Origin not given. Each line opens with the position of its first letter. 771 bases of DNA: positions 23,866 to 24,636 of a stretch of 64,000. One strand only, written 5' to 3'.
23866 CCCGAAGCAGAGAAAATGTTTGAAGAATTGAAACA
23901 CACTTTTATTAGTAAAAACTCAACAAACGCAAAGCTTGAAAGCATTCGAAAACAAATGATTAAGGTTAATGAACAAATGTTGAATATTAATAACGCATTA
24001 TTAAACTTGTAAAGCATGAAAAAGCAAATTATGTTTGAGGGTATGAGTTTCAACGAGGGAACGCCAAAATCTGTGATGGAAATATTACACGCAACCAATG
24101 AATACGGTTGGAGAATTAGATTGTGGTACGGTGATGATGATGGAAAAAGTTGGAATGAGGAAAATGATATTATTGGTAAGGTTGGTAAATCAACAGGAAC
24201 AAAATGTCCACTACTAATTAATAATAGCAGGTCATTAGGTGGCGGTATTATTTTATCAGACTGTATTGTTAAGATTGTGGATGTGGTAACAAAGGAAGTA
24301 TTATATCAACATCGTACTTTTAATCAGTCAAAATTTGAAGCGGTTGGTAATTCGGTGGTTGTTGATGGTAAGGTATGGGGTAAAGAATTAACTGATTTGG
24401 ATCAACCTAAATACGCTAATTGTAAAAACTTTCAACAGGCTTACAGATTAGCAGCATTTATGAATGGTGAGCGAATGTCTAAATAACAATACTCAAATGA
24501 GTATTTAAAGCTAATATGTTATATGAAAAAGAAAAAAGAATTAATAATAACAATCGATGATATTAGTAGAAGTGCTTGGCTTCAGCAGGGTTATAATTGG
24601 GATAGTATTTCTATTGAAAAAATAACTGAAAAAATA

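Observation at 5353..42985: Seven copies of a palindromic element TACTC-N4-GAGTA placed 11-30 nt upstream of start codons that lack the main promoter cassette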

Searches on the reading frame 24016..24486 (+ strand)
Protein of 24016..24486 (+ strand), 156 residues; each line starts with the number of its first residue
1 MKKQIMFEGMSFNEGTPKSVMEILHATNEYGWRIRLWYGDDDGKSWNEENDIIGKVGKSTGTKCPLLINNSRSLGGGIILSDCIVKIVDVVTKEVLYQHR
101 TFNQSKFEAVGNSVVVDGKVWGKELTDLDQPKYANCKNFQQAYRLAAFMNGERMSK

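Call 29: search_protein_families(library=phrogs, proteins=[window:24016-24486:+], max_evalue=0.01)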
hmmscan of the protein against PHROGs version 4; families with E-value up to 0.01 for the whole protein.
window:24016-24486:+ (156 aa): 3 families
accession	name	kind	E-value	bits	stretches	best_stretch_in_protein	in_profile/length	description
phrog_17487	-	unknown function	1.2e-23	84.9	1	11-156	3-147/147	-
phrog_6769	-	unknown function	2.6e-13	51.1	1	32-151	17-127/132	-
phrog_18542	-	unknown function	0.0069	17.7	0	18-58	38-78/106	-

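Call 30: search_protein_families(library=pfam, proteins=[window:24016-24486:+], max_evalue=0.05)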
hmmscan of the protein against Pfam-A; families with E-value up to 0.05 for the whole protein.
window:24016-24486:+ (156 aa): 0 families

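Call 32: search_dna_similar(query=window:24016-24486:+, collection=phages, mode=protein, max_rows=25, max_evalue=0.001)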
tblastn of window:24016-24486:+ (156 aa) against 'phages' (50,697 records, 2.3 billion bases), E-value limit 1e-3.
Records with a match: 170; places in all: 170; records where one place covers at least 80% of the query: 18.
Best place of each record, by identity: <60% 170.
By first word of the organism name: Acinetobacter 158; Cronobacter 6; Pectobacterium 2; Clostridium 2; Friunavirus 1; Microcystis 1.
By host as written in the record: Acinetobacter baumannii 57; - 21; Acinetobacter pittii 8; Acinetobacter baumannii 1137 6; Acinetobacter baumannii 28 5; Cronobacter sakazakii 4; Acinetobacter baumannii 164 3; Cronobacter sakazakii ATCC 29544 2; and 54 more.
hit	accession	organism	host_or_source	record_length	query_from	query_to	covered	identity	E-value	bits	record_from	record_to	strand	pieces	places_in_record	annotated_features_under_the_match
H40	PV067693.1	Acinetobacter phage Acba_22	Acinetobacter sp. 34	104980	1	156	100%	43.6%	2e-25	105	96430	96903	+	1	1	hypothetical protein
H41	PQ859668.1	Acinetobacter phage phi1_092033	Acinetobacter baumannii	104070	1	156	100%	42.3%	3e-24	102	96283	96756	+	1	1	hypothetical protein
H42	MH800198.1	Acinetobacter phage vB_AbaM_B09_Aci01-1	Acinetobacter baumannii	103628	1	156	100%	41.7%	4e-24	102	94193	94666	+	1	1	hypothetical protein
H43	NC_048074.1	Acinetobacter phage vB_AbaM_B09_Aci01-1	Acinetobacter baumannii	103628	1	156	100%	41.7%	4e-24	102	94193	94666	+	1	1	hypothetical protein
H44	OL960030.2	Acinetobacter phage vB_AbaM_P1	Acinetobacter baumannii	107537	1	156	100%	41.7%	2e-23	100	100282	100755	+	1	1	hypothetical protein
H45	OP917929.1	Acinetobacter phage vB_AbaP_HB01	sewage water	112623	1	156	100%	41.7%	2e-23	100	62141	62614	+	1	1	terminase large subunit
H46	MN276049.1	Acinetobacter phage BS46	Acinetobacter baumannii AC54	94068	5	156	97%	41.6%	4e-21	94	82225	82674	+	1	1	hypothetical protein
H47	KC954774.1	Cronobacter phage CR8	Cronobacter sakazakii ATCC 29544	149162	10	156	94%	37.9%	9e-21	93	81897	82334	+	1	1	hypothetical protein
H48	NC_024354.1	Cronobacter phage CR8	Cronobacter sakazakii ATCC 29544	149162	10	156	94%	37.9%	9e-21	93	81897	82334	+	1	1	hypothetical protein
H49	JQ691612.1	Cronobacter phage CR3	Cronobacter sakazakii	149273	10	156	94%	37.9%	1e-20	93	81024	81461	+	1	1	hypothetical protein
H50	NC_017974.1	Cronobacter phage CR3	Cronobacter sakazakii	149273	10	156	94%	37.9%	1e-20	93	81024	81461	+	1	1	hypothetical protein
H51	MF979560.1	Pectobacterium phage DU_PP_I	Pectobacterium sp.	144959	10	156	94%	37.3%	3e-20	92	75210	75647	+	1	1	hypothetical protein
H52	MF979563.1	Pectobacterium phage DU_PP_IV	Pectobacterium sp.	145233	10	156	94%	37.3%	3e-20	92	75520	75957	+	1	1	hypothetical protein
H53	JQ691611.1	Cronobacter phage CR9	Cronobacter sakazakii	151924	10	156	94%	37.3%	4e-20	91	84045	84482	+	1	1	hypothetical protein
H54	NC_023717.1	Cronobacter phage CR9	Cronobacter sakazakii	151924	10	156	94%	37.3%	4e-20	91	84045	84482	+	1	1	hypothetical protein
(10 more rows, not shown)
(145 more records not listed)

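Call 34: find_homologous_proteins(query=window:24016-24486:+, max_evalue=0.00001)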
Query window:24016-24486:+ (156 aa): 19 proteins with E <= 0.00001 among 75 candidates.
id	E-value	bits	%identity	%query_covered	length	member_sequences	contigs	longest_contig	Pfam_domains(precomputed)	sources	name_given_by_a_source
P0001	1.1e-99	349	99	100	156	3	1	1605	-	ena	-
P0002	1.2e-36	144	50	100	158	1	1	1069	-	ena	-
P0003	4.7e-36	142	53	100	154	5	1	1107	-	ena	-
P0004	6.1e-36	141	51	100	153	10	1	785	-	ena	-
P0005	3.1e-35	139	52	95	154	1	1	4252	-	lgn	-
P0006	3.5e-35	139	50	100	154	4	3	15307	-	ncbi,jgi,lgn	jgi:hypothetical protein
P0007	5.2e-35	138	51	100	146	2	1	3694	-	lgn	-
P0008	5.2e-35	138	52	100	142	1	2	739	-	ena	-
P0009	7.8e-34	135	50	100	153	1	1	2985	-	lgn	-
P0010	1.5e-33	134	50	97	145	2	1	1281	-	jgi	jgi:hypothetical protein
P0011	1.9e-33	133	51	94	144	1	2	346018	-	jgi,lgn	jgi:hypothetical protein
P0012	3.2e-32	129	48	95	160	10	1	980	-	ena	-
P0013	3.6e-31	126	49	94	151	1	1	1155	-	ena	-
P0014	1.6e-23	101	44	100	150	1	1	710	-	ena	-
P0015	2.5e-23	101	45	99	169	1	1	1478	-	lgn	-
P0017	1.3e-20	92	52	60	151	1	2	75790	-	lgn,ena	-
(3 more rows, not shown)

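Call 35: find_encoding_contigs(protein=P0011, flank=10000, max_places=3)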
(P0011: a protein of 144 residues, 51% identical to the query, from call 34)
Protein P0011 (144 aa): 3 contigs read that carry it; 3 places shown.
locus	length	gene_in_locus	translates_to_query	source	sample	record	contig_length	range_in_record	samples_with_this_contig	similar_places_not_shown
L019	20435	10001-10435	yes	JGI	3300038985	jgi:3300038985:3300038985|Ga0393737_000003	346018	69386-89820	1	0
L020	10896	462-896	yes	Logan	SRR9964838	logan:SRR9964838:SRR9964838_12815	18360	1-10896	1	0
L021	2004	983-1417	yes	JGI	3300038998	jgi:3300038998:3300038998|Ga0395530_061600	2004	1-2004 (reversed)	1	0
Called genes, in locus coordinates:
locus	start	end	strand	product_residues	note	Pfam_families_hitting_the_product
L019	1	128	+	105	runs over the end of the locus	-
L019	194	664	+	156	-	-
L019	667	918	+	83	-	-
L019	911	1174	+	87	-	-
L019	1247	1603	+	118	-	-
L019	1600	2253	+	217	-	-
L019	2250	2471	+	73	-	-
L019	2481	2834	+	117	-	-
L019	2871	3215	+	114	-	-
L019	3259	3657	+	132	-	-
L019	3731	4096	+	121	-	-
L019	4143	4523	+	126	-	-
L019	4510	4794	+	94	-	-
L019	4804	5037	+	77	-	-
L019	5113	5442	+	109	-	-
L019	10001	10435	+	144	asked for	-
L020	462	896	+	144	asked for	-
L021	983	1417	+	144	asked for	-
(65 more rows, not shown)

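Call 36: find_encoding_contigs(protein=P0017, flank=10000, max_places=3)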
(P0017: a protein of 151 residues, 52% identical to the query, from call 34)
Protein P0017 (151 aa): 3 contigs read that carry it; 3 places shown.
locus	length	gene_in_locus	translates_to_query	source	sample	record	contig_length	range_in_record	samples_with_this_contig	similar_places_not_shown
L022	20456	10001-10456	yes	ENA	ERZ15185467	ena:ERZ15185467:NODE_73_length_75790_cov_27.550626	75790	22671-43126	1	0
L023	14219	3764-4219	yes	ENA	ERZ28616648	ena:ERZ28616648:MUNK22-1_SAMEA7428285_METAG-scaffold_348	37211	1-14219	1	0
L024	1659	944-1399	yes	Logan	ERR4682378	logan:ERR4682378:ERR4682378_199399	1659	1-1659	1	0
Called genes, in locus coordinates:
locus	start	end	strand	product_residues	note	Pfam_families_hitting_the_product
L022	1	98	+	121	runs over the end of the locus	-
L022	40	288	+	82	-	-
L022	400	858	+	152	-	PF07486:Hydrolase_2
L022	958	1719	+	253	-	PF02086:MethyltransfD12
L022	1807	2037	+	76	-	-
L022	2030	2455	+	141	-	-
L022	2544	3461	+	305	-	-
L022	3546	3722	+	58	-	-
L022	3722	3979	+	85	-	-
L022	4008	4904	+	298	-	PF00303:Thymidylat_synt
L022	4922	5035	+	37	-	-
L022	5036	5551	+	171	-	PF00186:DHFR_1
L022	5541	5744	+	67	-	-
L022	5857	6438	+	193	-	PF03819:MazG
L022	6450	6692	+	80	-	-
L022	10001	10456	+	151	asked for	-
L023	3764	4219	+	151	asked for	-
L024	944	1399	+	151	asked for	-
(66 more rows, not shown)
